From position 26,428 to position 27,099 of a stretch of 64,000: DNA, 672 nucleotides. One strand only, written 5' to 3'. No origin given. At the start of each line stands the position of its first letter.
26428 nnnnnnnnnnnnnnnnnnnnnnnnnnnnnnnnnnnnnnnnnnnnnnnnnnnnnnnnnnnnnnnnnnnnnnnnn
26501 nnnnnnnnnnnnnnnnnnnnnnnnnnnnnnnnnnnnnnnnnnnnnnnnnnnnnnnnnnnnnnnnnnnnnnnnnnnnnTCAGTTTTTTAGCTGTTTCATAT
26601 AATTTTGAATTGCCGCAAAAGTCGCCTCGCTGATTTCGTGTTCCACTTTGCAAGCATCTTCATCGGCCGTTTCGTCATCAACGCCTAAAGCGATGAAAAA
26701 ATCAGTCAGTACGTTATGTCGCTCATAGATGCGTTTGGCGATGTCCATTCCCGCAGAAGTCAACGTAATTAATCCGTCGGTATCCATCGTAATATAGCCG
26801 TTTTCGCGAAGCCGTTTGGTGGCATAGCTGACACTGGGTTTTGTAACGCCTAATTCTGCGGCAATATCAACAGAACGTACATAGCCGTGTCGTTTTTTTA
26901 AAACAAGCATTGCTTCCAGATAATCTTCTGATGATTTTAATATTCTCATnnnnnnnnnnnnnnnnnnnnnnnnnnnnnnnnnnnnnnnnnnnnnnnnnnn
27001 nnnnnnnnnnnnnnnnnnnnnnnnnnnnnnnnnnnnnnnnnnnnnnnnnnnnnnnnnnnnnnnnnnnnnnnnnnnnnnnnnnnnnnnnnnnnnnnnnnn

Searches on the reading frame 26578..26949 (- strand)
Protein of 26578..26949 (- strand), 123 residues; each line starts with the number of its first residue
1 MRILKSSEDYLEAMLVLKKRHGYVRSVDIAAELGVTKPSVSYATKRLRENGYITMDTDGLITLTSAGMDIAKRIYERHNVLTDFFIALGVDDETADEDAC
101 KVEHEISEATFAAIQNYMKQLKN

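Call 4: search_protein_families(library=pfam, proteins=[window:26578-26949:-])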
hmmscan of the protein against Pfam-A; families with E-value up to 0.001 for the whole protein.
window:26578-26949:- (123 aa): 10 families
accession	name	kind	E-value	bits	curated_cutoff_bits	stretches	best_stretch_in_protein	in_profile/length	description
PF02742.21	Fe_dep_repr_C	-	4.2e-14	52.7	27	1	64-122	1-60/70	Iron dependent repressor, metal binding and dimerisation domain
PF01325.25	Fe_dep_repress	-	1.5e-11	44.7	26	1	5-55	4-54/60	Iron dependent repressor, N-terminal DNA binding domain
PF12802.13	MarR_2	-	1.2e-06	29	27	1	19-54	16-51/61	MarR family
PF13412.12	HTH_24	-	1.2e-05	25.2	21.9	1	24-54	18-48/48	Winged helix-turn-helix DNA-binding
PF24034.1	DUF7343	-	8.7e-05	22.7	27.6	1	13-54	8-49/62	Domain of unknown function (DUF7343)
PF13545.12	HTH_Crp_2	-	0.00012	22.4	27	1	28-63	27-61/70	Crp-like helix-turn-helix domain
PF01047.28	MarR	-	0.00018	21.7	24.6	1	19-54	13-48/59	MarR family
PF13463.12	HTH_27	-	0.00026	21.6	22.2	1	13-66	8-67/68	Winged helix DNA-binding domain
PF09339.16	HTH_IclR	-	0.00058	20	22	0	18-55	13-50/52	IclR helix-turn-helix domain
PF24409.1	wHTH-PRTase_assc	-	0.00075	19.9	27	0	15-78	2-62/83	wHTH-PRTase associated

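Call 9: find_homologous_proteins(query=window:26578-26949:-)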
Query window:26578-26949:- (123 aa): 5379 proteins with E <= 0.001 among 5389 candidates; the best 120 are listed.
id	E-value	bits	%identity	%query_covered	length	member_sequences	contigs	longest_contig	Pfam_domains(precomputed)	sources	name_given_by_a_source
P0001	1.8e-70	252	97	100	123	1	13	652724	PF13412.13,PF12802.14,PF02742.22,PF01325.26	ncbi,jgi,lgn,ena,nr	ncbi:MAG: metal-dependent transcriptional regulator [Eubacteriaceae bacterium]|jgi:DtxR family Mn-de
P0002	3.6e-70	251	97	100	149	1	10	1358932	PF13412.13,PF12802.14,PF02742.22,PF01325.26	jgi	jgi:DtxR family Mn-dependent transcriptional regulator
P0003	6.9e-70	250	96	100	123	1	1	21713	PF13412.13,PF12802.14,PF02742.22,PF01325.26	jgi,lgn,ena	-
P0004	1.8e-62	226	98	88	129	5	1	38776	PF13412.13,PF12802.14,PF02742.22,PF01325.26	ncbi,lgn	-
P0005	2.3e-55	203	79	98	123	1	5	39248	PF01047.29,PF13412.13,PF12802.14,PF02742.22,PF01325.26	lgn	-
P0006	4.0e-54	199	77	98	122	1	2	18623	PF13412.13,PF12802.14,PF02742.22,PF01325.26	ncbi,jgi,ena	-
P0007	7.9e-53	195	75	95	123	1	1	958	PF01047.29,PF13412.13,PF12802.14,PF02742.22,PF13545.13,PF01325.26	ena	-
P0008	8.2e-53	195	73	98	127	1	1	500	PF01047.29,PF13412.13,PF12802.14,PF02742.22,PF13545.13,PF01325.26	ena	-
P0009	1.0e-52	195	72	100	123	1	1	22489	PF01047.29,PF13412.13,PF12802.14,PF02742.22,PF01325.26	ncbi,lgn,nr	ncbi:MAG: metal-dependent transcriptional regulator [Clostridia bacterium]|nr:metal-dependent transc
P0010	1.1e-52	195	73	97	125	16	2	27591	PF01047.29,PF13412.13,PF12802.14,PF02742.22,PF13545.13,PF01325.26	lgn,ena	-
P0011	1.1e-52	195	76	95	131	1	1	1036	PF01047.29,PF13412.13,PF12802.14,PF02742.22,PF01325.26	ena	-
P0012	1.3e-52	194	77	95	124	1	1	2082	PF12802.14,PF02742.22,PF01325.26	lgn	-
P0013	1.3e-52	194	73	98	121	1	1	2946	PF01047.29,PF13412.13,PF12802.14,PF02742.22,PF01325.26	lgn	-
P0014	1.4e-52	194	74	95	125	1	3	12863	PF01047.29,PF13412.13,PF12802.14,PF02742.22,PF13545.13,PF01325.26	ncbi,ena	-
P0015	2.0e-52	194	74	95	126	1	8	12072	PF13412.13,PF12802.14,PF02742.22,PF01325.26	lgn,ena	-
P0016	2.2e-52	194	73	98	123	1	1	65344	PF13412.13,PF12802.14,PF02742.22,PF01325.26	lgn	-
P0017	2.3e-52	194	74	100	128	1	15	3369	PF01047.29,PF13412.13,PF12802.14,PF02742.22,PF13545.13,PF01325.26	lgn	-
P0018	2.7e-52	193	74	98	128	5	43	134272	PF01047.29,PF13412.13,PF13463.13,PF12802.14,PF02742.22,PF13545.13,PF01325.26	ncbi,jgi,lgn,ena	jgi:Mn-dependent DtxR family transcriptional regulator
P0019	2.8e-52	193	72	98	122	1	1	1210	PF01047.29,PF13412.13,PF12802.14,PF02742.22,PF13545.13,PF01325.26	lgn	-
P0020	3.0e-52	193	73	98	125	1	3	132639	PF01047.29,PF13412.13,PF12802.14,PF02742.22,PF01325.26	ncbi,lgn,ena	-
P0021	3.2e-52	193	73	95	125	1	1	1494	PF01047.29,PF13412.13,PF12802.14,PF02742.22,PF13545.13,PF01325.26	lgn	-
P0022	4.4e-52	193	74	95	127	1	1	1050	PF01047.29,PF13412.13,PF12802.14,PF02742.22,PF13545.13,PF01325.26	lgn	-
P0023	6.3e-52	192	71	98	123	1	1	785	PF01047.29,PF13412.13,PF12802.14,PF02742.22,PF13545.13,PF01325.26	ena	-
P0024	6.8e-52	192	75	95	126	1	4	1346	PF01047.29,PF13412.13,PF12802.14,PF02742.22,PF01325.26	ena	-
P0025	7.2e-52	192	72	100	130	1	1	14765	PF01047.29,PF02742.22,PF01325.26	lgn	-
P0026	7.6e-52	192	72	98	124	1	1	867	PF01047.29,PF13412.13,PF12802.14,PF02742.22,PF13545.13,PF01325.26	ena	-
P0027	7.6e-52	192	75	95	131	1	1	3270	PF01047.29,PF13412.13,PF12802.14,PF02742.22,PF01325.26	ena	-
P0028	7.8e-52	192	75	93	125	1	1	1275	PF13412.13,PF12802.14,PF02742.22,PF01325.26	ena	-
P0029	7.8e-52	192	75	95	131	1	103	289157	PF01047.29,PF13412.13,PF12802.14,PF02742.22,PF01325.26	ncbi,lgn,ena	-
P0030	7.9e-52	192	75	95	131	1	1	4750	PF01047.29,PF13412.13,PF12802.14,PF02742.22,PF01325.26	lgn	-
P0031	8.2e-52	192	75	95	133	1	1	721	PF01047.29,PF13412.13,PF12802.14,PF02742.22,PF01325.26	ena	-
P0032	1.0e-51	192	71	100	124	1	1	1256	PF13412.13,PF12802.14,PF02742.22,PF01325.26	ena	-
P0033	1.4e-51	191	72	100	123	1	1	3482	PF01047.29,PF13412.13,PF12802.14,PF02742.22,PF01325.26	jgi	-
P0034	1.4e-51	191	73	99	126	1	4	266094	PF02742.22,PF01325.26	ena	-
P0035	1.5e-51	191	76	93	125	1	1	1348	PF13412.13,PF12802.14,PF02742.22,PF01325.26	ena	-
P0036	1.5e-51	191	72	100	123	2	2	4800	PF01047.29,PF02742.22,PF01325.26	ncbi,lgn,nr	ncbi:MAG: metal-dependent transcriptional regulator [Verrucomicrobiae bacterium]|nr:metal-dependent 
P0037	1.5e-51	191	73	98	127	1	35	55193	PF13412.13,PF12802.14,PF02742.22,PF01325.26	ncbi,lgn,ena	-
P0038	1.5e-51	191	71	97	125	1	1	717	PF13412.13,PF12802.14,PF02742.22,PF01325.26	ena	-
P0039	1.5e-51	191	75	93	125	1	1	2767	PF13412.13,PF12802.14,PF02742.22,PF01325.26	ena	-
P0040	1.7e-51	191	72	99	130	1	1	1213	PF13412.13,PF12802.14,PF02742.22,PF01325.26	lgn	-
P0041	1.8e-51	191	72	100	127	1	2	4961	PF13412.13,PF12802.14,PF02742.22,PF01325.26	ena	-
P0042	2.0e-51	191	75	93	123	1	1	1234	PF01047.29,PF13412.13,PF12802.14,PF02742.22,PF01325.26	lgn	-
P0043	2.1e-51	191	73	98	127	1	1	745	PF13412.13,PF12802.14,PF02742.22,PF01325.26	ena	-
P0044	2.2e-51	190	69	100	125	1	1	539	PF01047.29,PF13412.13,PF12802.14,PF02742.22,PF13545.13,PF01325.26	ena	-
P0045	2.2e-51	190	77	93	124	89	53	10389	PF02742.22,PF01325.26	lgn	-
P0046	2.4e-51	190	73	98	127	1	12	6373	PF13412.13,PF12802.14,PF02742.22,PF01325.26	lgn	-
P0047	2.6e-51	190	74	98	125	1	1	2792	PF01047.29,PF12802.14,PF02742.22,PF01325.26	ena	-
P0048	2.7e-51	190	69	100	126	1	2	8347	PF01047.29,PF13412.13,PF12802.14,PF02742.22,PF13545.13,PF01325.26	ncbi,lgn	-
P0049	2.8e-51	190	69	98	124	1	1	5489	PF01047.29,PF13412.13,PF12802.14,PF02742.22,PF13545.13,PF01325.26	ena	-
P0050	2.8e-51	190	74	95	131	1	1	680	PF13412.13,PF12802.14,PF02742.22,PF01325.26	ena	-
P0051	2.8e-51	190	73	98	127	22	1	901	PF13412.13,PF12802.14,PF02742.22,PF01325.26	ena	-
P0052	2.9e-51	190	74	95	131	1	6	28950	PF01047.29,PF13412.13,PF12802.14,PF02742.22,PF01325.26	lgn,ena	-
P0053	2.9e-51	190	75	93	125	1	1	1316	PF13412.13,PF12802.14,PF02742.22,PF01325.26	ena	-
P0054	2.9e-51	190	75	93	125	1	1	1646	PF13412.13,PF12802.14,PF02742.22,PF01325.26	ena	-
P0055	3.4e-51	190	73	98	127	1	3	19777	PF01047.29,PF13412.13,PF12802.14,PF02742.22,PF01325.26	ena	-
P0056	3.5e-51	190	73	95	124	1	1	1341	PF12802.14,PF02742.22,PF01325.26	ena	-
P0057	3.6e-51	190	74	95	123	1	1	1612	PF01047.29,PF13412.13,PF12802.14,PF02742.22,PF13545.13,PF01325.26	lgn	-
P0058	3.6e-51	190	70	98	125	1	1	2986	PF13412.13,PF12802.14,PF02742.22,PF13545.13,PF01325.26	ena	-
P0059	3.9e-51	190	73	98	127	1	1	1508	PF13412.13,PF12802.14,PF02742.22,PF01325.26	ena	-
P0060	3.9e-51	190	75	93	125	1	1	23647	PF13412.13,PF12802.14,PF02742.22,PF01325.26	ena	-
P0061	3.9e-51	190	75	93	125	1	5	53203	PF13412.13,PF12802.14,PF02742.22,PF01325.26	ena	-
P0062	4.0e-51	190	75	93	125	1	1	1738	PF13412.13,PF12802.14,PF02742.22,PF01325.26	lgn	-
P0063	4.0e-51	190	75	93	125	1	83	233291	PF13412.13,PF12802.14,PF02742.22,PF01325.26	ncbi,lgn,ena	-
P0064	4.0e-51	190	75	93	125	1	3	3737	PF13412.13,PF12802.14,PF02742.22,PF01325.26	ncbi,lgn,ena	-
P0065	4.0e-51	190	70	100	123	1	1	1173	PF01047.29,PF13412.13,PF12802.14,PF02742.22,PF01325.26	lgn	-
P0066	4.1e-51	190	73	98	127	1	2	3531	PF01047.29,PF13412.13,PF12802.14,PF02742.22,PF01325.26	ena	-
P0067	4.1e-51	190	75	93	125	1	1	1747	PF13412.13,PF12802.14,PF02742.22,PF01325.26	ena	-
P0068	4.3e-51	190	70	98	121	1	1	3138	PF01047.29,PF13412.13,PF12802.14,PF02742.22,PF01325.26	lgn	-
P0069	4.3e-51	190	71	97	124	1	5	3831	PF01047.29,PF13412.13,PF12802.14,PF02742.22,PF13545.13,PF01325.26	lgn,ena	-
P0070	4.5e-51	190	73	98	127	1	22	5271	PF13412.13,PF12802.14,PF02742.22,PF01325.26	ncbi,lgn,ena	-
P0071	4.5e-51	189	73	98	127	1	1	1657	PF13412.13,PF12802.14,PF02742.22,PF01325.26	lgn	-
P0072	4.5e-51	189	73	98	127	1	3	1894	PF13412.13,PF12802.14,PF02742.22,PF01325.26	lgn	-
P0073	4.6e-51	189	72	99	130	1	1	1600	PF01047.29,PF13412.13,PF12802.14,PF02742.22,PF01325.26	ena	-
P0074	4.7e-51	189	71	95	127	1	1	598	PF13412.13,PF12802.14,PF02742.22,PF01325.26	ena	-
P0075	5.1e-51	189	74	95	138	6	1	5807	PF13412.13,PF12802.14,PF02742.22,PF01325.26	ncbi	-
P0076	5.2e-51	189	74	95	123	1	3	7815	PF01047.29,PF13412.13,PF12802.14,PF02742.22,PF13545.13,PF01325.26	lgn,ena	-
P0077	5.3e-51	189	75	93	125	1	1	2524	PF13412.13,PF12802.14,PF02742.22,PF01325.26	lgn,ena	-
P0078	5.4e-51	189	75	93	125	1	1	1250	PF13412.13,PF12802.14,PF02742.22,PF01325.26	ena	-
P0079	5.4e-51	189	73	98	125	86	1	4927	PF01047.29,PF13412.13,PF12802.14,PF02742.22,PF13545.13,PF01325.26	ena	-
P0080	5.5e-51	189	75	93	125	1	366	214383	PF13412.13,PF12802.14,PF02742.22,PF01325.26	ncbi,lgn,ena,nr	ncbi:MAG: metal-dependent transcriptional regulator [Eubacteriales bacterium]|nr:metal-dependent tra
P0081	5.5e-51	189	75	93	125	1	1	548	PF13412.13,PF12802.14,PF02742.22,PF01325.26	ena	-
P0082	5.6e-51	189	75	93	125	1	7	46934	PF13412.13,PF12802.14,PF02742.22,PF01325.26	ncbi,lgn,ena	-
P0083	5.6e-51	189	75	93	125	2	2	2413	PF13412.13,PF12802.14,PF02742.22,PF01325.26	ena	-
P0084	5.8e-51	189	69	98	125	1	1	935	PF13412.13,PF12802.14,PF02742.22,PF13545.13,PF01325.26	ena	-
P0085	5.8e-51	189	74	95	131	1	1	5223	PF12802.14,PF02742.22,PF01325.26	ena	-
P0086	5.8e-51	189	75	93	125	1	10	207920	PF13412.13,PF12802.14,PF02742.22,PF01325.26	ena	-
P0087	5.8e-51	189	70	99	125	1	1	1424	PF01047.29,PF13412.13,PF12802.14,PF02742.22,PF01325.26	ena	-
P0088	5.8e-51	189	75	93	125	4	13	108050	PF13412.13,PF12802.14,PF02742.22,PF01325.26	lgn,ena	-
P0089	6.1e-51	189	71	100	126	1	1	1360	PF01047.29,PF13412.13,PF12802.14,PF02742.22,PF01325.26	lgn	-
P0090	6.3e-51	189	72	100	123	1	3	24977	PF01047.29,PF02742.22,PF01325.26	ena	-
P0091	6.5e-51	189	72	99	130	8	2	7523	PF13412.13,PF12802.14,PF02742.22,PF01325.26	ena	-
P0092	6.5e-51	189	72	95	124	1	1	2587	PF13412.13,PF12802.14,PF02742.22,PF01325.26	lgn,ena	-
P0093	6.7e-51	189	73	98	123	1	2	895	PF01047.29,PF12802.14,PF02742.22,PF01325.26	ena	-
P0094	6.7e-51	189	72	95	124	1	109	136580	PF13412.13,PF12802.14,PF02742.22,PF01325.26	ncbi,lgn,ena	-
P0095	6.9e-51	189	72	95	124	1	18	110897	PF13412.13,PF12802.14,PF02742.22,PF01325.26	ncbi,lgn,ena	-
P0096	6.9e-51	189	73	98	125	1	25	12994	PF01047.29,PF12802.14,PF02742.22,PF01325.26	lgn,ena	-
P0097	6.9e-51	189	72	95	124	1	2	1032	PF13412.13,PF12802.14,PF02742.22,PF01325.26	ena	-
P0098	7.0e-51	189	71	97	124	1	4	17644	PF01047.29,PF13412.13,PF12802.14,PF02742.22,PF13545.13,PF01325.26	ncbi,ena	-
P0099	7.3e-51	189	75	95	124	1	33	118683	PF02742.22,PF01325.26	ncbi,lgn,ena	-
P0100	7.5e-51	189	73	98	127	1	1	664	PF01047.29,PF12802.14,PF02742.22,PF01325.26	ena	-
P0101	7.5e-51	189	73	95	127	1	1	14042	PF01047.29,PF13412.13,PF12802.14,PF02742.22,PF01325.26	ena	-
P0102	7.7e-51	189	72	95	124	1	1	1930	PF13412.13,PF12802.14,PF02742.22,PF01325.26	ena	-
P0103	7.7e-51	189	72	95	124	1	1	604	PF13412.13,PF12802.14,PF02742.22,PF01325.26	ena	-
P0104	7.8e-51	189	73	98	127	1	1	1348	PF02742.22,PF01325.26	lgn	-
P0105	8.4e-51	189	73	95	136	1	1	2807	PF01047.29,PF02742.22,PF01325.26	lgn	-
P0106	8.6e-51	189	73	98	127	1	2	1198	PF13412.13,PF12802.14,PF02742.22,PF01325.26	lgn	-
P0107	8.7e-51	189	72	100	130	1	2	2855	PF01047.29,PF02742.22,PF01325.26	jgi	jgi:Mn-dependent DtxR family transcriptional regulator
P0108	8.8e-51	189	73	98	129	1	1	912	PF13412.13,PF12802.14,PF02742.22,PF01325.26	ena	-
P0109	9.4e-51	188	71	98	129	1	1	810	PF01047.29,PF13412.13,PF13463.13,PF12802.14,PF02742.22,PF01325.26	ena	-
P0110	9.5e-51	188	72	98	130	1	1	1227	PF01047.29,PF13412.13,PF12802.14,PF02742.22,PF01325.26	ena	-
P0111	1.0e-50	188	69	100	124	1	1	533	PF13412.13,PF12802.14,PF02742.22,PF01325.26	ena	-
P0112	1.0e-50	188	69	100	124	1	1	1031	PF13412.13,PF12802.14,PF02742.22,PF01325.26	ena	-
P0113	1.0e-50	188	72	96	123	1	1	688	PF01047.29,PF13412.13,PF12802.14,PF02742.22,PF01325.26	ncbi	-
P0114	1.0e-50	188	69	100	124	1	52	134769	PF01047.29,PF13412.13,PF13463.13,PF12802.14,PF02742.22,PF01325.26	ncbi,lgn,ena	-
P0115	1.1e-50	188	73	95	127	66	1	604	PF01047.29,PF13412.13,PF12802.14,PF02742.22,PF01325.26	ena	-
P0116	1.1e-50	188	72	95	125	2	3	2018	PF01047.29,PF13412.13,PF13463.13,PF12802.14,PF02742.22,PF01325.26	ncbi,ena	-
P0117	1.2e-50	188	74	95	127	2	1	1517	PF01047.29,PF12802.14,PF02742.22,PF01325.26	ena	-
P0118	1.2e-50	188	75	93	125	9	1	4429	PF13412.13,PF12802.14,PF02742.22,PF01325.26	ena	-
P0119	1.2e-50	188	72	98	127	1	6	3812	PF13412.13,PF12802.14,PF02742.22,PF01325.26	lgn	-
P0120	1.2e-50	188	72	95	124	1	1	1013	PF13412.13,PF12802.14,PF02742.22,PF01325.26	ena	-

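Call 10: search_protein_families(library=ncbifam, proteins=[window:26578-26949:-])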
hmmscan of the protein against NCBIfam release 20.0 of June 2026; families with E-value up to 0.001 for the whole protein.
window:26578-26949:- (123 aa): 4 families
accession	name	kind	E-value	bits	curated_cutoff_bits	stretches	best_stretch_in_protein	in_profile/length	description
NF008273.0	PRK11050.1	equivalog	6.9e-30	103.8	153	1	8-121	39-152/156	manganese-binding transcriptional regulator MntR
NF003025.0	PRK03902.1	equivalog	1.6e-22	80.1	138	1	5-121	4-120/142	transcriptional regulator MntR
NF047407.1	TransRegMntRTherm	equivalog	1.9e-10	40.8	350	1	6-118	9-128/227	manganese-dependent transcriptional regulator MntR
NF053665.1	TransRegDtxRActin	equivalog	1.4e-07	31.2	290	1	5-112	6-114/233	iron-dependent transcriptional repressor DtxR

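Call 13: find_related_loci(query=A1, collection=genome_contigs, flank=4000)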
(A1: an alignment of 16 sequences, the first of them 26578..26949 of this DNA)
Query A1 (123 aa) in genome_contigs; peptide patterns used: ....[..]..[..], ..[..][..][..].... (x = any residue, [..] = any of these).
599 stretches matched a pattern (row limit reached: there are more); 583 encode a relative of the query (tblastn E <= 1e-3); the best 80 are kept; 80 distinct loci.
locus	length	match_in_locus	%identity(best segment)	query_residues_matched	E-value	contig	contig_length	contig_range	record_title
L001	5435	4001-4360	74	1-120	2e-59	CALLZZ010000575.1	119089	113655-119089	MAG TPA_asm: uncultured Clostridia bacterium isolate SRR1561995_bin.103_CONCOCT_v1.1_MAG genome assembly, contig: ERZ724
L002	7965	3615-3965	74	1-117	9e-58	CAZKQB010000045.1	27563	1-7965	MAG TPA_asm: uncultured Oscillospiraceae bacterium isolate SRP313737_co1_176 genome assembly, contig: NODE_2734_length_2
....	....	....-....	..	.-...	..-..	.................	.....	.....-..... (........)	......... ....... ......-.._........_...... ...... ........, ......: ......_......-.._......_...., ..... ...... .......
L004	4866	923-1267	76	1-115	2e-57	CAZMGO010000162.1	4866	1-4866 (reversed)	MAG TPA_asm: uncultured Oscillospiraceae bacterium isolate SRP225648_co1_74 genome assembly, contig: NODE_44722_length_4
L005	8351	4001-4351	73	1-117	4e-57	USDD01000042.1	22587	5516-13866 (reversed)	uncultured Clostridiales bacterium isolate UMGS1603 genome assembly, contig: NODE_798_length_22587_cov_5.082061, whole g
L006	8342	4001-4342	75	1-114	9e-57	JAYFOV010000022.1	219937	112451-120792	MAG: Candidatus Limiplasma sp. isolate 9C_37 c_9C_000000134973, whole genome shotgun sequence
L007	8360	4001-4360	69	1-120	7e-57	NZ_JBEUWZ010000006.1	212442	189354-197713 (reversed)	MAG: Oscillibacter sp. isolate NK-OSC NODE_17_length_212442_cov_28.691605, whole genome shotgun sequence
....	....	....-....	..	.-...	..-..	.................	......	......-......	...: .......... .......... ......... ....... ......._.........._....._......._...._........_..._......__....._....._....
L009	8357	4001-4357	69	1-119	1e-56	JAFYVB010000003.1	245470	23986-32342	MAG: Clostridia bacterium isolate RGIG7448 Water_buffalos_Colon-1__c95722, whole genome shotgun sequence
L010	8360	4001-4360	72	1-120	2e-56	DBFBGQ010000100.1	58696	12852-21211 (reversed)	MAG TPA_asm: Candidatus Egerieenecus sp. isolate MAG3937 k141_197908, whole genome shotgun sequence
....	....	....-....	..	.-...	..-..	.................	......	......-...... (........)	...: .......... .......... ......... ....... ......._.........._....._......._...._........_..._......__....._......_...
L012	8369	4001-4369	69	1-123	3e-56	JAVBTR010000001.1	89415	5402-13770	MAG: Eubacteriales bacterium isolate EPI_MAG_00256 c_000001602014, whole genome shotgun sequence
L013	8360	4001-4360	69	1-120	1e-55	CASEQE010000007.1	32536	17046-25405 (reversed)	uncultured Peptococcaceae bacterium isolate CO.O89.metabat-bins.95 genome assembly, contig: CO.O89.metabat-bins.95.fa_k1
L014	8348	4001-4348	73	1-116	6e-56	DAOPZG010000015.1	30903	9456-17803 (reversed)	MAG TPA_asm: Candidatus Limiplasma sp. isolate AMR_MDS_1294 NODE_1414_length_30903_cov_5.267408, whole genome shotgun se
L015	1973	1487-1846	68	1-120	3e-56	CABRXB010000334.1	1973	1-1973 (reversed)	MAG TPA_asm: uncultured Clostridiales bacterium isolate MGYG-HGUT-02005 genome assembly, contig: GUT_GENOME120894_334, w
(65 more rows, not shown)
